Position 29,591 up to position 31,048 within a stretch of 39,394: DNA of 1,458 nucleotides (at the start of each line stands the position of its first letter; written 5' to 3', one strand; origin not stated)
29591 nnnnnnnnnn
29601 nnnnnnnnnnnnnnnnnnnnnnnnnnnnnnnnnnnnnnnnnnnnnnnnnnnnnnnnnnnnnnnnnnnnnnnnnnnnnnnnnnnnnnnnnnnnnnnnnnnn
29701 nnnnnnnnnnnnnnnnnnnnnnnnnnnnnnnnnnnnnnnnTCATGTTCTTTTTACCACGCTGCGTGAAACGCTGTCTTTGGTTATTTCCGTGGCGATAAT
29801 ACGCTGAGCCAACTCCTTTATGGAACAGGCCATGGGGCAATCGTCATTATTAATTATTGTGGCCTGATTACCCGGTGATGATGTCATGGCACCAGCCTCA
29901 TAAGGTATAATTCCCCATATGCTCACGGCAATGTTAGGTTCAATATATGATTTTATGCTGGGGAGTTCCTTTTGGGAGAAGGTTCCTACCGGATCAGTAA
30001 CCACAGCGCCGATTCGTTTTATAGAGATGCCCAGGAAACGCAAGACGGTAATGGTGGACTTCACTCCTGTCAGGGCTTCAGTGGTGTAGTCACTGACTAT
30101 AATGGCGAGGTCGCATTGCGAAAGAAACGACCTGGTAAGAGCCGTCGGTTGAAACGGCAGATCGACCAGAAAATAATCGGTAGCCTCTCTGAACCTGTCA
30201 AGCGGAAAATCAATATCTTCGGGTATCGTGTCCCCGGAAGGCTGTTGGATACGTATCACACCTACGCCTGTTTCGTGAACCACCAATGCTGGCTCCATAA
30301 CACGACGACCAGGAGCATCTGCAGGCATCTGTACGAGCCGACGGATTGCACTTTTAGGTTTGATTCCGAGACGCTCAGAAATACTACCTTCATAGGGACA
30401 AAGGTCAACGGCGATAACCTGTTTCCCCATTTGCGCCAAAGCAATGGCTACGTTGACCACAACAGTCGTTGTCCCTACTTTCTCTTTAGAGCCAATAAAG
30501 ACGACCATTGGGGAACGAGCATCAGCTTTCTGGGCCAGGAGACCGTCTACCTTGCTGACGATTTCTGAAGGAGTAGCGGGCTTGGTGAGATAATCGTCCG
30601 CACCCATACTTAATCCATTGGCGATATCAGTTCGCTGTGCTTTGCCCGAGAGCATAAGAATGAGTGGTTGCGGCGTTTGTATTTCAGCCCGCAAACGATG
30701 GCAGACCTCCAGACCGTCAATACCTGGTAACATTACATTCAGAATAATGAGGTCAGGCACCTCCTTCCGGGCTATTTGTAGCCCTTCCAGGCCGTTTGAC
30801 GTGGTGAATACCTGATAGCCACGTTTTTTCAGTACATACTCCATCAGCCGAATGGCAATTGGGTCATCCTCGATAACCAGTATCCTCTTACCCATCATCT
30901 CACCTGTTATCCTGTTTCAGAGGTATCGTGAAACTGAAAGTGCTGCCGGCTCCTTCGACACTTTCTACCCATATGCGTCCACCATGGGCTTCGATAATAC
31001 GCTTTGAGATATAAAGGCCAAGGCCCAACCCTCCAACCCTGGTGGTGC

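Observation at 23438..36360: Secretin-less type IV pilus locus that mixes T4a (PilM/N/O) and Tad (TadZ/CpaE-like) parts, with a kinase embedded in the operon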

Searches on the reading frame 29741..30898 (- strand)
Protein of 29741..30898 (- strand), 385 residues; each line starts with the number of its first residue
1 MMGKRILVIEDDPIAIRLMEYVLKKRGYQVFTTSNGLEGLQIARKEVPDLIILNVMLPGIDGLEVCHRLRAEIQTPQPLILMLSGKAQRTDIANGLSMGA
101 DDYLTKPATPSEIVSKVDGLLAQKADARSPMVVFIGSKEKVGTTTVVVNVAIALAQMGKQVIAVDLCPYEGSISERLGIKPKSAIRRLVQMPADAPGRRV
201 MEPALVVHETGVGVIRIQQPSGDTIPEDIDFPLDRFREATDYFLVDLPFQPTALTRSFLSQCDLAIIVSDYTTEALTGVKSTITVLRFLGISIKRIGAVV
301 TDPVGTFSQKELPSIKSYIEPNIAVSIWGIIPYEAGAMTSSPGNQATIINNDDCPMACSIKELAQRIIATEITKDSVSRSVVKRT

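Call 4: search_protein_families(library=pfam, proteins=[window:29741-30898:-], max_evalue=0.01)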
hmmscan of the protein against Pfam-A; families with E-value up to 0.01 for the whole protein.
window:29741-30898:- (385 aa): 7 families
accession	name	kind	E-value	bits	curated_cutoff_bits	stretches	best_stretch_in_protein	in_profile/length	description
PF00072.30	Response_reg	-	8.1e-28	97.2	30.2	1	6-117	1-110/111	Response regulator receiver domain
PF13614.12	AAA_31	-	7.7e-09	36.2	27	1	132-286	4-164/177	AAA domain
PF01656.29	CbiA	-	2.5e-07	31.2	25.4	1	133-335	2-113/125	CobQ/CobB/MinD/ParA nucleotide binding domain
PF06564.18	CBP_BcsQ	-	4.7e-06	26.7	21.3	0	134-168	6-40/234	Cellulose biosynthesis protein BcsQ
PF10609.15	ParA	-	1.8e-05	24.7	27.1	1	133-293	7-167/246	NUBPL iron-transfer P-loop NTPase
PF09140.17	MipZ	-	0.0011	18.8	20.7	1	132-265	3-125/262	ATPase MipZ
PF00142.24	Fer4_NifH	-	0.0042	17.1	25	0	137-182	7-52/271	4Fe-4S iron sulfur cluster binding proteins, NifH/frxC family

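Call 5: search_protein_families(library=ncbifam, proteins=[window:29741-30898:-], max_evalue=0.01)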
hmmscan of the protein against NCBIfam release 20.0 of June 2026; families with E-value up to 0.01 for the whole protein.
window:29741-30898:- (385 aa): 109 families (the best 25 are shown)
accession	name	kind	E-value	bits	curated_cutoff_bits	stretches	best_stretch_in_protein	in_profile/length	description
NF040689.1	MtrAB_MtrA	equivalog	2.3e-30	105.6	300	1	6-187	1-168/219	MtrAB system response regulator MtrA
NF041733.1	resp_reg_CseB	equivalog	6.7e-29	100.9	350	1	5-131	2-125/228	two-component system response regulator CseB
TIGR02154.1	PhoB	equivalog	7.7e-29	100.6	296.2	1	2-133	1-132/226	phosphate regulon transcriptional regulator PhoB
NF045944.1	ResRegRpaBCyano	equivalog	1.3e-28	100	330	1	7-128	1-119/229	response regulator transcription factor RpaB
NF007135.0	PRK09581.1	equivalog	1.3e-27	96.7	474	1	2-124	1-123/457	PleD family two-component system response regulator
NF040534.1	resp_reg_YycF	equivalog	5.5e-27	94.5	340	1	4-127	1-121/231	response regulator YycF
NF007005.1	PRK09468.1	equivalog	6.2e-27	94.5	331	1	4-130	4-127/237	osmolarity response regulator transcription factor OmpR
NF045991.1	RespRegCtrARhodob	equivalog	3.8e-26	92.2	350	1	5-129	2-124/224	response regulator transcription factor CtrA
NF033117.2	vanR_ACDEGLN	exception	1.2e-25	90.5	350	1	6-124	1-116/226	VanR-ABDEGLN family response regulator transcription factor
TIGR01387.1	cztR_silR_copR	subfamily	4.1e-25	88.7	279.2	1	6-132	1-125/218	heavy metal response regulator transcription factor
NF008296.0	PRK11083.1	equivalog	2.7e-24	85.8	273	1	2-131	2-128/228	two-component system response regulator CreB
NF033120.0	vanR_FM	exception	5.3e-24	85.1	460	1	5-123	5-120/231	vancomycin resistance response regulator transcription factor, VanR-F/VanR-M family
NF007982.1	PRK10710.1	equivalog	2.6e-23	82.8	380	1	4-125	8-126/235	envelope stress response regulator BaeR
NF012227.0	AdeR_RR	equivalog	4.4e-21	75.4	340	1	3-128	11-133/239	efflux system response regulator transcription factor AdeR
NF053854.1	RespRegPhoBBctds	equivalog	5.2e-21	75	270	1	6-128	1-122/225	two-component system response regulator PhoB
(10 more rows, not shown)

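Call 10: find_homologous_proteins(query=window:29741-30898:-, max_evalue=0.00001)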
Query window:29741-30898:- (385 aa): 4541 proteins with E <= 0.00001 among 8000 candidates; the best 120 are listed.
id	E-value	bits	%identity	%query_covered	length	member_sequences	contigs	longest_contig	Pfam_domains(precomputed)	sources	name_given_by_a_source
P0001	4.1e-239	810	98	100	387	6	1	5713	PF10609.16,PF01656.30,PF13614.13,PF06564.19,PF00072.31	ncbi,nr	ncbi:MAG: response regulator [Chloroflexi bacterium]|nr:response regulator [Chloroflexota bacterium]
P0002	6.9e-239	810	98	100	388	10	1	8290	PF01656.30,PF13614.13,PF06564.19,PF00072.31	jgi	jgi:CheY-like chemotaxis protein/MinD-like ATPase involved in chromosome partitioning or flagellar a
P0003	1.7e-221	752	91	100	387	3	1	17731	PF10609.16,PF01656.30,PF13614.13,PF06564.19,PF00072.31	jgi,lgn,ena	-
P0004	2.3e-189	647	78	99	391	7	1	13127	PF10609.16,PF01656.30,PF13614.13,PF06564.19,PF00072.31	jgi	jgi:CheY-like chemotaxis protein/MinD-like ATPase involved in chromosome partitioning or flagellar a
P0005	6.2e-187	639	76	99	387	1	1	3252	PF01656.30,PF13614.13,PF00072.31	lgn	-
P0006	8.6e-184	628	75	99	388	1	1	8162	PF10609.16,PF01656.30,PF13614.13,PF06564.19,PF00072.31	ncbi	-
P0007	6.2e-178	609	76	99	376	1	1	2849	PF01656.30,PF13614.13,PF00072.31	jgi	jgi:CheY-like chemotaxis protein/MinD-like ATPase involved in chromosome partitioning or flagellar a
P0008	9.2e-173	592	73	99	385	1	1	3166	PF10609.16,PF01656.30,PF13614.13,PF09140.18,PF06564.19,PF00072.31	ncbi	-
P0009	2.7e-170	584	69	99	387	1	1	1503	PF01656.30,PF13614.13,PF06564.19,PF00072.31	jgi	jgi:CheY-like chemotaxis protein/MinD-like ATPase involved in chromosome partitioning or flagellar a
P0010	3.1e-169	581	71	99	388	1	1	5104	PF01656.30,PF13614.13,PF06564.19,PF00072.31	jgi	jgi:DNA-binding response OmpR family regulator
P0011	3.2e-167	574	69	99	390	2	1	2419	PF01656.30,PF13614.13,PF00072.31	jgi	jgi:DNA-binding response OmpR family regulator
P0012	9.6e-167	572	68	99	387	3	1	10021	PF13614.13,PF00072.31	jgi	jgi:DNA-binding response OmpR family regulator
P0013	1.6e-166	572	69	99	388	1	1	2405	PF00142.25,PF10609.16,PF01656.30,PF13614.13,PF09140.18,PF06564.19,PF00072.31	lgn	-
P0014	2.9e-166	571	69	99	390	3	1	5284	PF13614.13,PF00072.31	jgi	jgi:CheY-like chemotaxis protein/MinD-like ATPase involved in chromosome partitioning or flagellar a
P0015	2.5e-165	568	68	99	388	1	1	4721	PF00142.25,PF10609.16,PF01656.30,PF13614.13,PF00072.31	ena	-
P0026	2.4e-157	542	66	99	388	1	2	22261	PF01656.30,PF13614.13,PF06564.19,PF00072.31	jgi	jgi:CheY-like chemotaxis protein/MinD-like ATPase involved in chromosome partitioning or flagellar a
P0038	2.2e-142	492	63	99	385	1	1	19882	PF01656.30,PF13614.13,PF00072.31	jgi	jgi:DNA-binding response OmpR family regulator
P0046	1.3e-127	444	56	96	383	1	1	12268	PF01656.30,PF13614.13,PF06564.19,PF00072.31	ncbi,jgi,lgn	-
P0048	1.7e-122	427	54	99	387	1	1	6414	PF01656.30,PF13614.13,PF09140.18,PF00072.31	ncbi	-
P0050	1.1e-117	411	54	99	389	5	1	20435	PF10609.16,PF01656.30,PF13614.13,PF06564.19,PF02374.22,PF00072.31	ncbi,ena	-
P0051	3.1e-117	410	53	100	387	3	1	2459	PF01656.30,PF13614.13,PF00072.31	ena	-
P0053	5.9e-116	405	53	97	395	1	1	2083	PF13614.13,PF06564.19,PF00072.31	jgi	-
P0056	8.0e-115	402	51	98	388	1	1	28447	PF00142.25,PF10609.16,PF01656.30,PF13614.13,PF09140.18,PF00072.31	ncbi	ncbi:response regulator [Chloroflexota bacterium]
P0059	1.2e-113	398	51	99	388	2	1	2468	PF13614.13,PF06564.19,PF00072.31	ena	-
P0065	2.0e-112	394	53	97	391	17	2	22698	PF10609.16,PF01656.30,PF13614.13,PF06564.19,PF00072.31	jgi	-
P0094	2.8e-106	374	49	96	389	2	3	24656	PF01656.30,PF13614.13,PF06564.19,PF00072.31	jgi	-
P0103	1.7e-103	364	47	96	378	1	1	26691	PF01656.30,PF13614.13,PF06564.19,PF00072.31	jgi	jgi:DNA-binding response OmpR family regulator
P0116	1.2e-88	315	50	86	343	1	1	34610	PF01656.30,PF13614.13,PF06564.19,PF00072.31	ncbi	ncbi:CpaE family protein, partial [Chloroflexota bacterium]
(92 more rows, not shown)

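Call 12: find_encoding_contigs(protein=P0056, flank=10000, max_places=2)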
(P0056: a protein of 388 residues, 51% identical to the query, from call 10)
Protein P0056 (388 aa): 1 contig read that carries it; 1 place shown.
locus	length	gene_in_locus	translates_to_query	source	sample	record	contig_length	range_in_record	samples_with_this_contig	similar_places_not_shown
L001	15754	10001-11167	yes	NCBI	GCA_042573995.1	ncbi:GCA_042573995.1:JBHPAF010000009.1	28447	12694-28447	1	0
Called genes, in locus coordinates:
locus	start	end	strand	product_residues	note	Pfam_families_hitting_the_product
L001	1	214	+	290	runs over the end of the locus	PF00005:ABC_tran, PF13304:AAA_21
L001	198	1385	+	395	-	PF12698:ABC2_membrane_3, PF01061:ABC2_membrane, PF24686:FLQE3_permease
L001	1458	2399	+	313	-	PF12698:ABC2_membrane_3, PF01061:ABC2_membrane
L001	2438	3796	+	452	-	PF00364:Biotin_lipoyl (faint), PF01551:Peptidase_M23 (faint), PF25919:BSH_CusB (faint), PF25917:BSH_RND (weak), PF25973:BSH_CzcB (weak), PF25984:BSH_YknX (weak), PF25881:HH_YBHG (weak), PF25990:Beta-barrel_YknX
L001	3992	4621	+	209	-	PF00589:Phage_integrase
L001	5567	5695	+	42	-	-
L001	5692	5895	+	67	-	-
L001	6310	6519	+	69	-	PF12728:HTH_17, PF13411:MerR_1 (weak)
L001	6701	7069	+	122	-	PF07963:N_methyl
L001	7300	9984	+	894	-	PF00989:PAS (faint), PF08448:PAS_4 (faint), PF13426:PAS_9 (weak), PF00512:HisKA, PF02518:HATPase_c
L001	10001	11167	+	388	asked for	PF00072:Response_reg, PF01656:CbiA (faint), PF00142:Fer4_NifH (faint), PF09140:MipZ (faint), PF10609:ParA (weak), PF13614:AAA_31 (weak)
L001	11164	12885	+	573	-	PF05157:MshEN, PF00437:T2SSE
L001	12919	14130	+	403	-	PF00482:T2SSF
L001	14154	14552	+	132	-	-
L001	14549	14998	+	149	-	PF07963:N_methyl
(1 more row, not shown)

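Call 13: find_encoding_contigs(protein=P0103, flank=10000, max_places=2)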
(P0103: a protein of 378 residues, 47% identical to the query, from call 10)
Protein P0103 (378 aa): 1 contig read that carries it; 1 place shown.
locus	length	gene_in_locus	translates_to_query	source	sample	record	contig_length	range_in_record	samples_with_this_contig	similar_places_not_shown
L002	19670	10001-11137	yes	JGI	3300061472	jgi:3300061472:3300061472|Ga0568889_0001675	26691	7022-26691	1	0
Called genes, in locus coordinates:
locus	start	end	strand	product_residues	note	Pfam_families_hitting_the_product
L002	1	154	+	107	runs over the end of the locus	PF00076:RRM_1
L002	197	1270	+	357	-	PF00483:NTP_transferase, PF12804:NTP_transf_3 (weak), PF00132:Hexapep (faint), PF25084:LbH_EIF2B, PF25087:GMPPB_C, PF24894:Hexapep_GlmU, PF25247:LbH_GLGC (faint), PF25087:GMPPB_C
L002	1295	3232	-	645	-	-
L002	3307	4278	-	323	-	PF00005:ABC_tran, PF08352:oligo_HPY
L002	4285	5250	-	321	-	PF00005:ABC_tran, PF08352:oligo_HPY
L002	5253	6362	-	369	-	PF12911:OppC_N, PF00528:BPD_transp_1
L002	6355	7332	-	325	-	PF19300:BPD_transp_1_N (weak), PF00528:BPD_transp_1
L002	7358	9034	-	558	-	PF00496:SBP_bac_5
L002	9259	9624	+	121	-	PF07963:N_methyl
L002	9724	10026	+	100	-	PF13411:MerR_1 (weak)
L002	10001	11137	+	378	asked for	PF00072:Response_reg, PF06564:CBP_BcsQ (weak), PF13614:AAA_31, PF01656:CbiA (weak)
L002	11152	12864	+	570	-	PF05157:MshEN, PF00437:T2SSE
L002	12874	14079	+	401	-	PF00482:T2SSF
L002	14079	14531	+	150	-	-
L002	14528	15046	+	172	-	PF07963:N_methyl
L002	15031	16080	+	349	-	-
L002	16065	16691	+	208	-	-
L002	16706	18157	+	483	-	PF11104:PilM_2, PF05137:PilN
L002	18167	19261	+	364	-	PF00437:T2SSE, PF13604:AAA_30 (faint), PF13401:AAA_22 (weak)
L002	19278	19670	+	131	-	?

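Call 14: find_encoding_contigs(protein=P0116, flank=10000, max_places=2)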
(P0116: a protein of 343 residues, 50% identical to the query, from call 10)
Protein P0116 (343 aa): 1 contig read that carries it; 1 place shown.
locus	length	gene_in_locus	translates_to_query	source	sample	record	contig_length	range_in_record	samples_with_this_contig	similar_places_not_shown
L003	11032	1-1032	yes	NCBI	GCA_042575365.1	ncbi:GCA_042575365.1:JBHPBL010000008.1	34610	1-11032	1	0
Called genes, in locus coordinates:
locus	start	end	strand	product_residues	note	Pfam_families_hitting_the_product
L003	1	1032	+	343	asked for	PF00072:Response_reg, PF01656:CbiA (weak), PF06564:CBP_BcsQ (faint), PF13614:AAA_31 (weak)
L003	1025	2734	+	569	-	PF05157:MshEN, PF00437:T2SSE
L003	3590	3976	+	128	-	PF00482:T2SSF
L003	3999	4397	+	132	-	-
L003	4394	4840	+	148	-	-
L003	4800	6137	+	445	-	-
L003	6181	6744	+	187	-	-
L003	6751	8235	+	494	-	PF11104:PilM_2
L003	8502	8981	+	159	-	-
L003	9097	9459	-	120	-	PF07963:N_methyl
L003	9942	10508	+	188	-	PF00160:Pro_isomerase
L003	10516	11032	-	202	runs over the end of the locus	PF09335:VTT_dom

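Call 16: search_solved_structures(query=window:29741-30898:-, max_evalue=0.01)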
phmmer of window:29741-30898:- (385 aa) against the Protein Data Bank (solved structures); distinct sequences matched with E-value up to 0.01: 304 (the best 60 are shown).
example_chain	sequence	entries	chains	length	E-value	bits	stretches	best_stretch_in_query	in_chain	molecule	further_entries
1mvo_A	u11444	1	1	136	6e-29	104.3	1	2-130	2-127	PhoP response regulator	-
9g85_A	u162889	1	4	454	1.9e-25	92.8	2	2-167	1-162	Response regulator PleD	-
2wb4_A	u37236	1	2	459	1.9e-25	92.7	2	2-167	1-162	DIGUANYLATE CYCLASE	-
9g86_A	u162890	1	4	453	4.5e-25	91.5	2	4-167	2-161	Response regulator PleD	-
1w25_A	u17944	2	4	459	4.7e-25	91.5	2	4-167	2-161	STALKED-CELL DIFFERENTIATION CONTROLLING PROTEIN | RESPONSE REGULATOR PLED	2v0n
9dvt_R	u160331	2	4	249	9.7e-24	87.1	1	3-126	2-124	DNA-binding dual master transcriptional regulator RpaA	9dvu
2gwr_A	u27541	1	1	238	9.9e-23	83.8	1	2-133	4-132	DNA-binding response regulator mtrA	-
2zwm_A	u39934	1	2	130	1.4e-22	83.3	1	2-122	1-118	Transcriptional regulatory protein yycF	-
3f6p_A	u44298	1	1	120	1.5e-22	83.2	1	2-121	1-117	Transcriptional regulatory protein yycF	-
3nhz_A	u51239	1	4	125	1.6e-22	83.1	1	2-123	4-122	Two component system transcriptional regulator mtrA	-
1nxo_A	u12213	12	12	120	1.9e-22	82.9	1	4-122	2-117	DNA-binding response regulator | Response regulator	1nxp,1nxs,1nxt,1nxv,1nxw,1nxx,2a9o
6eb7_A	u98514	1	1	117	3.6e-22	82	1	4-121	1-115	DNA-binding response regulator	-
3t6k_A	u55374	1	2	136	1.7e-21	79.7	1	5-124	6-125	Response regulator receiver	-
9ji3_J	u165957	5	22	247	3.8e-21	78.6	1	5-123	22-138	DNA-binding response regulator | Possible two component system response transcriptional positive regulator PhoP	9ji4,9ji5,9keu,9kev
3r0j_A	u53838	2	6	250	3.9e-21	78.6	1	5-123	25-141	POSSIBLE TWO COMPONENT SYSTEM RESPONSE TRANSCRIPTIONAL POSITIVE REGULATOR PHOP | Response regulator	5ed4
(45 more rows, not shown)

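Call 26: find_related_loci(query=A1, collection=genome_contigs, flank=10000)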
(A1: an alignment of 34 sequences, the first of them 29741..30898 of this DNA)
Query A1 (385 aa) in genome_contigs; peptide patterns used: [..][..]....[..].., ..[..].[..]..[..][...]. (x = any residue, [..] = any of these).
600 stretches matched a pattern (row limit reached: there are more); 597 encode a relative of the query (tblastn E <= 1e-3); the best 80 are kept; 80 distinct loci.
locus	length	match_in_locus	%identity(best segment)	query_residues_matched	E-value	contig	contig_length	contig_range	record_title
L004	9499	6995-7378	59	1-128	4e-44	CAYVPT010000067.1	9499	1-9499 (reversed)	MAG TPA_asm: uncultured Dehalococcoidaceae bacterium isolate binchicken_co34_11 genome assembly, contig: NODE_12678_leng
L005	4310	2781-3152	60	1-124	8e-43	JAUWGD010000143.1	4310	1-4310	MAG: Dehalococcoidales bacterium isolate CSMAG_2233 CSMAG_2233_k141_1123720_length_4310_cov_11.4447, whole genome shotgu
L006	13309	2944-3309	58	4-125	3e-39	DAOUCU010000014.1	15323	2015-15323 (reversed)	MAG TPA_asm: Dehalococcoidia bacterium isolate H85_867 43918, whole genome shotgun sequence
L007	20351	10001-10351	49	2-121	3e-30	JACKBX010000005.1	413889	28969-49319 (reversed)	MAG: Ardenticatenaceae bacterium isolate HK-STAS-CHLO-32 HK-STAS-CHLO-32_5, whole genome shotgun sequence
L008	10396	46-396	48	2-121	2e-29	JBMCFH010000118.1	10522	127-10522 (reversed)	MAG: Chloroflexota bacterium isolate C5M10_3 NODE_2874_length_10522_cov_19.828126, whole genome shotgun sequence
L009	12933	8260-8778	39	4-187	3e-29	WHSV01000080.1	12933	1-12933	MAG: Actinomycetota bacterium isolate Dino_bin16 NODE_5464_length_12933_cov_42.6752, whole genome shotgun sequence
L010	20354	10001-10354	49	1-121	6e-29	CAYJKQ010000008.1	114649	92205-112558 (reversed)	MAG TPA_asm: uncultured Anaerolineaceae bacterium isolate ERP124720_co1_146 genome assembly, contig: NODE_224_length_114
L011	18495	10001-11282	40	1-162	1e-28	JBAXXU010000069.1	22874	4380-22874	MAG: Bacteroidota bacterium isolate ELA747 MAG747_69, whole genome shotgun sequence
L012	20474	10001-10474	38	1-170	2e-27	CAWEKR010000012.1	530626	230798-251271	MAG: uncultured Chloroflexia bacterium isolate MFD05942.bin.3.255 genome assembly, contig: contig_352, whole genome shot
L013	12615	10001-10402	43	2-138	3e-27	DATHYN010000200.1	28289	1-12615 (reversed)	MAG TPA_asm: Anaerolineae bacterium isolate SMAG_U16212 k141_1014463, whole genome shotgun sequence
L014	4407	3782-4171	43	4-130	1e-27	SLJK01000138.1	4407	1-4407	MAG: Syntrophomonadaceae bacterium isolate CSSed165cm_235 CSSed16-5cm-106779, whole genome shotgun sequence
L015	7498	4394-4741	46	5-120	4e-27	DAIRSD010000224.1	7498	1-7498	MAG TPA_asm: Aureliella sp. isolate CTOTU1240 NODE_8208_length_7498_cov_4.657531, whole genome shotgun sequence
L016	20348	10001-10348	47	4-121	1e-26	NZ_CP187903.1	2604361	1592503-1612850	Enterococcus sp. DIV0210g chromosome, complete genome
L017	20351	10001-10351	44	2-121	8e-27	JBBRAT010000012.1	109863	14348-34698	MAG: Anaerolineales bacterium isolate Co_metawrap_2310 Cmw_2310_k141_25639168_length_109863_cov_22.9984, whole genome sh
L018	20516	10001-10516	36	4-187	1e-26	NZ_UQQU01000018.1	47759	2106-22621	Uncultured Clostridium sp. isolate UMGS558, whole genome shotgun sequence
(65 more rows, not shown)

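Call 31: find_encoding_contigs(protein=P0026, flank=10000, max_places=1)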
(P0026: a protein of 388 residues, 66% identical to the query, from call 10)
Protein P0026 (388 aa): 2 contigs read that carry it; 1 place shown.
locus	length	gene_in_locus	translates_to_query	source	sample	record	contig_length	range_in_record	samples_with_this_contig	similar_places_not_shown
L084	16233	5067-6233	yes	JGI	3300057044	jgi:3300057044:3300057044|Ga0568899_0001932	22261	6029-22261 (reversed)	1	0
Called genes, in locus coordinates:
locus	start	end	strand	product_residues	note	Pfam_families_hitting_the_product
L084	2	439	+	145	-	?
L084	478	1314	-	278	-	PF00582:Usp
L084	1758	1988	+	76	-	PF12728:HTH_17, PF13411:MerR_1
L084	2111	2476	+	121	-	PF07963:N_methyl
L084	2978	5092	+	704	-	PF00072:Response_reg (weak), PF00989:PAS (faint), PF08448:PAS_4 (faint), PF00512:HisKA, PF02518:HATPase_c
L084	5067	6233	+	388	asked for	PF00072:Response_reg, PF01656:CbiA, PF06564:CBP_BcsQ (faint), PF13614:AAA_31 (weak)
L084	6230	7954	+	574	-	PF05157:MshEN, PF00437:T2SSE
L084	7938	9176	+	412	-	PF00482:T2SSF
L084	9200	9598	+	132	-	-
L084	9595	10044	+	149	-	-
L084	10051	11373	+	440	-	-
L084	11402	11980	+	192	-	-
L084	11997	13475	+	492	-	PF11104:PilM_2, PF05137:PilN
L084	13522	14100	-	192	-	-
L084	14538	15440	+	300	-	PF01144:CoA_trans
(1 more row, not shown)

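Call 32: find_encoding_contigs(protein=P0038, flank=10000, max_places=1)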
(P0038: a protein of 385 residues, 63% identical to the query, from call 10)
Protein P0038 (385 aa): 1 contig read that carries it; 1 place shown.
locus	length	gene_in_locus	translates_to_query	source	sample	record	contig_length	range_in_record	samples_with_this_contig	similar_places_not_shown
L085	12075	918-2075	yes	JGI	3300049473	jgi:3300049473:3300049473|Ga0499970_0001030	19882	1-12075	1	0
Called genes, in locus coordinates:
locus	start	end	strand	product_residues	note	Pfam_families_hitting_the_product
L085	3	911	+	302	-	?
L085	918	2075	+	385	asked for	PF00072:Response_reg, PF01656:CbiA (weak), PF13614:AAA_31 (weak)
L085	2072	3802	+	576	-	PF05157:MshEN, PF00437:T2SSE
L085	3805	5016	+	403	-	PF00482:T2SSF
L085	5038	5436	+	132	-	PF07963:N_methyl (weak)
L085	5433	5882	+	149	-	PF07963:N_methyl (weak)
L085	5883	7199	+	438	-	PF00629:MAM (faint)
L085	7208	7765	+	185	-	-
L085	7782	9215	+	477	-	PF11104:PilM_2 (weak), PF05137:PilN (weak)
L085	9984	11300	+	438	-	PF07690:MFS_1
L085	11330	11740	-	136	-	PF08973:TM1506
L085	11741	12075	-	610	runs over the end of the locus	PF02730:AFOR_N, PF01314:AFOR_C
